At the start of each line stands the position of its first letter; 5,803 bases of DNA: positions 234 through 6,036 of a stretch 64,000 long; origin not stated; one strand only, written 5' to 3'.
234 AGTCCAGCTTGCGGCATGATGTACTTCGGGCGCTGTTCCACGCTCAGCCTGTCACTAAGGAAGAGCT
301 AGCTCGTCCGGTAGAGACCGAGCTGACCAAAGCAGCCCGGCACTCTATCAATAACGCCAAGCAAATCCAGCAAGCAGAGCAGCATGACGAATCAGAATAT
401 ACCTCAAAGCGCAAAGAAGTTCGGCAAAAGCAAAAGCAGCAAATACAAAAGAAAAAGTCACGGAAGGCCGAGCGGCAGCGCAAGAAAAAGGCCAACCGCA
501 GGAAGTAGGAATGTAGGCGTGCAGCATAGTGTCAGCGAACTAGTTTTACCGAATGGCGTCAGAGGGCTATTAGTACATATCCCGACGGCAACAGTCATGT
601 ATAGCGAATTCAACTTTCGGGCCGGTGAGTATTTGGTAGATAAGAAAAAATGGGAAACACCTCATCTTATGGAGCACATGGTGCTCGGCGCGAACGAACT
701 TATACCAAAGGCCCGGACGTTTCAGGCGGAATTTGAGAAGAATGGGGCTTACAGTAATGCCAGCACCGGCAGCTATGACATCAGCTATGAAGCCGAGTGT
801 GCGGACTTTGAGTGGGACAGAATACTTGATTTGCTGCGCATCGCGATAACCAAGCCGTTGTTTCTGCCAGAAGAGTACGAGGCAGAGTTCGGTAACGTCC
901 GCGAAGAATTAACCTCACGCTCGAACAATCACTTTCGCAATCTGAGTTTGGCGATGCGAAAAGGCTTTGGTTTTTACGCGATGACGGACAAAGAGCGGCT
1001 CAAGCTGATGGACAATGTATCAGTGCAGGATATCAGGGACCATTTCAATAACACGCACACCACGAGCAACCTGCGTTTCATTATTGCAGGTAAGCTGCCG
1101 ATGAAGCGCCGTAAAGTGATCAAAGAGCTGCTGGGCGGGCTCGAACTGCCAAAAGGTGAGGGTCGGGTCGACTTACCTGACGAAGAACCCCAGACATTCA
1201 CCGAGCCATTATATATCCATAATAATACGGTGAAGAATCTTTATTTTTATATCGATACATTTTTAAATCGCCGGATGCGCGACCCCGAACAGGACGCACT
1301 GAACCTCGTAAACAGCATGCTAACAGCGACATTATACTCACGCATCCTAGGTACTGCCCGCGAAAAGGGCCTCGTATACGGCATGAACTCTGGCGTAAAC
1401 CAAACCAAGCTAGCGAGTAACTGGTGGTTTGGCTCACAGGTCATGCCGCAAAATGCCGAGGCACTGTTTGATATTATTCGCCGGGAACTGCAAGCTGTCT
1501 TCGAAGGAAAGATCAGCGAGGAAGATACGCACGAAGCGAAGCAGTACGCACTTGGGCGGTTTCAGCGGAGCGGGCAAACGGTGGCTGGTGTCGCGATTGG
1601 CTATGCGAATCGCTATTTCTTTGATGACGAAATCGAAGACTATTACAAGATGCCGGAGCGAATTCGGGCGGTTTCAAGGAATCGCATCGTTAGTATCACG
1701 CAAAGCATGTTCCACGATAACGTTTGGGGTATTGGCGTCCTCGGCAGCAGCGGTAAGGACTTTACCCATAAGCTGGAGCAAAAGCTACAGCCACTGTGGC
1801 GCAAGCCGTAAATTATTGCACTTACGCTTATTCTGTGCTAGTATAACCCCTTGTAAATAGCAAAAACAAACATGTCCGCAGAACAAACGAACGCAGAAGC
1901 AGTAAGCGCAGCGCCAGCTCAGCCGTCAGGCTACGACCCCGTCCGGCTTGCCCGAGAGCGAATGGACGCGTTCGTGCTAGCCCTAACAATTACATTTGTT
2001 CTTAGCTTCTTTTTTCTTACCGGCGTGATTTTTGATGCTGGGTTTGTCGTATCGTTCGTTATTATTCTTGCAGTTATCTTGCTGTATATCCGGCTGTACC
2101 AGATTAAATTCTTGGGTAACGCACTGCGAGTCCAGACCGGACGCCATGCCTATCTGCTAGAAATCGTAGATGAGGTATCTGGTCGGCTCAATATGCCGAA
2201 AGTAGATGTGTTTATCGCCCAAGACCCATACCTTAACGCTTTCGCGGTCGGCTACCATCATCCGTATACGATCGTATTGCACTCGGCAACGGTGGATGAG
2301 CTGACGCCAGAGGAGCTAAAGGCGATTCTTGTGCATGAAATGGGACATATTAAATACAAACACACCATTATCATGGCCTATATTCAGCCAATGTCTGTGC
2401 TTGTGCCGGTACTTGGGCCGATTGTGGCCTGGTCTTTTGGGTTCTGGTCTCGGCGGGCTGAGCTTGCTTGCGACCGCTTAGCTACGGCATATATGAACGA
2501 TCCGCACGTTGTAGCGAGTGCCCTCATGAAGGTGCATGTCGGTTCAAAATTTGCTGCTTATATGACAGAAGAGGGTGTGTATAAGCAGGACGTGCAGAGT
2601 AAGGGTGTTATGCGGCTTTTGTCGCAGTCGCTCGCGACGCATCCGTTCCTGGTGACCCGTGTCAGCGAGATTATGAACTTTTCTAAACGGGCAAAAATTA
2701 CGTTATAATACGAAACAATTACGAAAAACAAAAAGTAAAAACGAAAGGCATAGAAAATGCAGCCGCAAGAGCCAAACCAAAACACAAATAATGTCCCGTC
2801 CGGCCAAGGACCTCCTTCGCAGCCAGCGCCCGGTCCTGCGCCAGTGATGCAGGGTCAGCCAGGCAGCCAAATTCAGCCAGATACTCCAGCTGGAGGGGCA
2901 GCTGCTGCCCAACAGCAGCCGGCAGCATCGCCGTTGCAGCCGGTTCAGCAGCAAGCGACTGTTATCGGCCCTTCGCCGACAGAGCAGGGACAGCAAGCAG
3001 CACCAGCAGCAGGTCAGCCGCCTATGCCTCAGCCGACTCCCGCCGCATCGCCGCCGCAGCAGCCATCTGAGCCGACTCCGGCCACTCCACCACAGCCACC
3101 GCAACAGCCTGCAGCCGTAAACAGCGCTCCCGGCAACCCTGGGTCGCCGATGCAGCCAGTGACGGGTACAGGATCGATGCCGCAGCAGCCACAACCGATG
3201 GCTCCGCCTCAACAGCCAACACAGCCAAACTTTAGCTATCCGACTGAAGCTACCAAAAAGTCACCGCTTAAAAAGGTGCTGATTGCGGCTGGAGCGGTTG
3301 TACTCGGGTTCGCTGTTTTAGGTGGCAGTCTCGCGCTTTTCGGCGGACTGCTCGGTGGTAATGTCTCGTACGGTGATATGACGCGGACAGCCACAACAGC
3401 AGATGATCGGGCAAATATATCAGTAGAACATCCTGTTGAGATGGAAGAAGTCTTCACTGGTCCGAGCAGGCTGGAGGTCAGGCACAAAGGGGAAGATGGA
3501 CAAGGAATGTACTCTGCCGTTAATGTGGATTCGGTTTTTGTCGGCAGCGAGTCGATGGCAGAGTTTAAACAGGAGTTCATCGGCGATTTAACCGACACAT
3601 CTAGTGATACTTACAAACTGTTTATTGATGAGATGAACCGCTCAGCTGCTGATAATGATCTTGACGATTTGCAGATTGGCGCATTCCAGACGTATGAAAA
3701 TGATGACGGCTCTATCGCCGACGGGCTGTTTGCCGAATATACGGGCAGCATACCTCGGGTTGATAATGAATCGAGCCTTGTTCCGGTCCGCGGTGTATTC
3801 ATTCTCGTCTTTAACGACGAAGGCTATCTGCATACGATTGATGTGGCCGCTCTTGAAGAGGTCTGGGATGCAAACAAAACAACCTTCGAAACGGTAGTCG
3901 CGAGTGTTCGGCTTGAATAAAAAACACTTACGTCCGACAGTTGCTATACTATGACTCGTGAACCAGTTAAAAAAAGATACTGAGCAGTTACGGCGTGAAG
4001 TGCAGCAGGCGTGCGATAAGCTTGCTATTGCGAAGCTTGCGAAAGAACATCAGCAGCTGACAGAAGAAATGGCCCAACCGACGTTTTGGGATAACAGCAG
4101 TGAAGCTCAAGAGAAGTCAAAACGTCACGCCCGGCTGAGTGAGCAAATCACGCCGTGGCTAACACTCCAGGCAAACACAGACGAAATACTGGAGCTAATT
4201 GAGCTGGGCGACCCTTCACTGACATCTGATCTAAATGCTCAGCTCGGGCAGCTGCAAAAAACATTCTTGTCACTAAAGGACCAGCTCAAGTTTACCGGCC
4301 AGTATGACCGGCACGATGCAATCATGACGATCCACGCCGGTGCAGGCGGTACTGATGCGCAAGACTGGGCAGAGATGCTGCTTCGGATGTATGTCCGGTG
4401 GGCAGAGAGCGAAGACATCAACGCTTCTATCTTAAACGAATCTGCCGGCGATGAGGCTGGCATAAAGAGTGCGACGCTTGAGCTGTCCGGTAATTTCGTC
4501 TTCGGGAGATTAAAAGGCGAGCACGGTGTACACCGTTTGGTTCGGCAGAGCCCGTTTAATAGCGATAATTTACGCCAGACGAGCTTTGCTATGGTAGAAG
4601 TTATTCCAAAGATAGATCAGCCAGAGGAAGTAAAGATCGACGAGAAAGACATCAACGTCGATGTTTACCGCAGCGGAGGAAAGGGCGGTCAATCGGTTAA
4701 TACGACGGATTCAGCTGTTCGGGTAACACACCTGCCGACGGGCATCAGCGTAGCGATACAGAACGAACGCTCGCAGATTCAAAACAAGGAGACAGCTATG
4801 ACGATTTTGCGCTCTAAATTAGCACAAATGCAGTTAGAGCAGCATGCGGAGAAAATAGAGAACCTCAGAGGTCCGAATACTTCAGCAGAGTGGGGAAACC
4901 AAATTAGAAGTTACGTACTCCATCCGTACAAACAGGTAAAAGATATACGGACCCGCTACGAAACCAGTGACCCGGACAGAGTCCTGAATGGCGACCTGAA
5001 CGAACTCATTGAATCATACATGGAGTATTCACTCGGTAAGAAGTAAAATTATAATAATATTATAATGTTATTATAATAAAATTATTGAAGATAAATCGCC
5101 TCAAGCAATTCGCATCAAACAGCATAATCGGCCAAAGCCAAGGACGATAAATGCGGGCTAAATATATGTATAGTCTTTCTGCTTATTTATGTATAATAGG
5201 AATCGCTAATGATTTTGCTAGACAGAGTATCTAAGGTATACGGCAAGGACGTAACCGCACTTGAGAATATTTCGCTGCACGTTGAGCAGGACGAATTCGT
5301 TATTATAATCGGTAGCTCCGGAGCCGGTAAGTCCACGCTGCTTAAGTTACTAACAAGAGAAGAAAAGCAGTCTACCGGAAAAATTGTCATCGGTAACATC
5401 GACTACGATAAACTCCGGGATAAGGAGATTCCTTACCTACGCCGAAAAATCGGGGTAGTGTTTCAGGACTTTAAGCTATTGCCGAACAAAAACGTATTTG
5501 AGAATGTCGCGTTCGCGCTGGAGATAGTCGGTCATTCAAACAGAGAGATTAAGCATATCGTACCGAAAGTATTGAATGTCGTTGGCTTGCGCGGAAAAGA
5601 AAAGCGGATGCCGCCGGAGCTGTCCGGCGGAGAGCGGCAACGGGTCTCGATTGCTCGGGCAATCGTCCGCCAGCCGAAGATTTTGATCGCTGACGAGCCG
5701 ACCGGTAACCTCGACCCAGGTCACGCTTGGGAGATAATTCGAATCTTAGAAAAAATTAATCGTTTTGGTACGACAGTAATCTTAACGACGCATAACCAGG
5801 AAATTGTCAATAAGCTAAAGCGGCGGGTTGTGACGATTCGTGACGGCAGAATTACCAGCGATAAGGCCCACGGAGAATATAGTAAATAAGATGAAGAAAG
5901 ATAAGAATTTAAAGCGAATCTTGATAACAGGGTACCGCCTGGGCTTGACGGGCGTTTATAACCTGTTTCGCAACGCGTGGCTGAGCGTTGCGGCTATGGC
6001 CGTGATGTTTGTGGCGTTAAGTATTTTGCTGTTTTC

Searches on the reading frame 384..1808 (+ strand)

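Call 15: search_protein_families(library=pfam, proteins=[window:384-1808:+], max_evalue=0.01)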
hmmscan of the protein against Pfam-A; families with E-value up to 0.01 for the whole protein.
window:384-1808:+ (475 aa): 2 families
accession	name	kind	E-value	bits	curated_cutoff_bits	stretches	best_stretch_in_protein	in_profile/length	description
PF05193.26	Peptidase_M16_C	-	7.2e-17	62.3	23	1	211-387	1-179/181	Peptidase M16 inactive domain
PF00675.25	Peptidase_M16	-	1.8e-11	44.6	22.3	1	93-191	34-135/149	Insulinase (Peptidase family M16)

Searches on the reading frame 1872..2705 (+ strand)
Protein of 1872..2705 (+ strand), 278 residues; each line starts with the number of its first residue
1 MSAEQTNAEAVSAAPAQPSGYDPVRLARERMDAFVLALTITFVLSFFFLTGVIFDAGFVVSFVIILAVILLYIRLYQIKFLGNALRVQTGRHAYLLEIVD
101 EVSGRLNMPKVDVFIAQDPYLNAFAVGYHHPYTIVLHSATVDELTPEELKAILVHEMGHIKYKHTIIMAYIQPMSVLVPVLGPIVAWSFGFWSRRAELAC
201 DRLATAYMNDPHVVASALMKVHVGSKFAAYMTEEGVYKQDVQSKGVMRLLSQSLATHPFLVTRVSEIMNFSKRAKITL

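Call 15: search_protein_families(library=pfam, proteins=[window:1872-2705:+], max_evalue=0.01)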
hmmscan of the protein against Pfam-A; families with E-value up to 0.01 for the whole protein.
window:1872-2705:+ (278 aa): 3 families
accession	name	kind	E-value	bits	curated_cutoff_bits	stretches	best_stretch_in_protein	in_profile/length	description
PF01435.24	Peptidase_M48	-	4.3e-24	85.8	20.3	1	92-268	4-183/186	Peptidase family M48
PF05569.17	Peptidase_M56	-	4.3e-09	36.4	31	1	63-227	106-272/296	BlaR1 peptidase M56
PF18894.6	PhageMetallopep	-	0.0061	17.1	23.7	0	124-163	57-97/134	Putative phage metallopeptidase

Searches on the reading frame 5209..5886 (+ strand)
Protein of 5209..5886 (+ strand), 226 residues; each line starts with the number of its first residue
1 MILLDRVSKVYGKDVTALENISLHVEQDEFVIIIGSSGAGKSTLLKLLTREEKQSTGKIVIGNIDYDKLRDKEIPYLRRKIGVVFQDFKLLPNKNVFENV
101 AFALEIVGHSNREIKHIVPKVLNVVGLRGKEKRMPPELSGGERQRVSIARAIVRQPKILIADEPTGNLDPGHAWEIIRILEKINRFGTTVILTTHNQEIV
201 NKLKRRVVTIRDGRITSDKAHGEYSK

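Call 15: search_protein_families(library=pfam, proteins=[window:5209-5886:+], max_evalue=0.01)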
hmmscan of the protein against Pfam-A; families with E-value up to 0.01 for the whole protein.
window:5209-5886:+ (226 aa): 24 families
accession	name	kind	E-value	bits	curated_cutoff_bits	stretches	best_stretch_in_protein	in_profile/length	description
PF00005.33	ABC_tran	-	4.2e-37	128.2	25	1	18-165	1-136/137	ABC transporter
PF13304.12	AAA_21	-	2e-08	35.1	27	1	150-201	250-304/304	AAA domain, putative AbiEii toxin, Type IV TA system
PF03193.22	RsgA_GTPase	-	6e-07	29.9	30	1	12-59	91-137/174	RsgA GTPase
PF13401.12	AAA_22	-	3.8e-06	27.7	27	1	27-196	4-124/130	AAA domain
PF20720.3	nSTAND3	-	8.2e-06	26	27.2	1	19-53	8-42/155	Novel STAND NTPase 3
PF00931.28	NB-ARC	-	3.6e-05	23.6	23.5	1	26-219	16-160/248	NB-ARC domain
PF13175.12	AAA_15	-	9e-05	22.7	32.1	0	20-85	16-83/374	AAA ATPase domain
PF02463.25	SMC_N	-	0.00016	21.6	40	0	28-207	24-209/220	RecF/RecN/SMC N terminal domain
PF13191.12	AAA_16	-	0.00019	22.4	32.6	1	29-88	25-82/167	AAA ATPase domain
PF13555.12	AAA_29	-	0.00057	20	27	1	23-45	17-39/61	P-loop containing region of AAA domain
PF06414.18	Zeta_toxin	-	0.001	19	22.3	1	26-70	14-55/199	Zeta toxin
PF13238.12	AAA_18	-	0.0026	18.6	29.4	0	31-72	1-35/128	AAA domain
PF01926.29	MMR_HSR1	-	0.0033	18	21.9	1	31-57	2-27/113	50S ribosome-binding GTPase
PF01637.24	ATPase_2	-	0.0034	17.6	33.2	1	23-129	15-127/225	ATPase domain predominantly from Archaea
PF13166.12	AAA_13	-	0.004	16.3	36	0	152-207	523-581/713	AAA domain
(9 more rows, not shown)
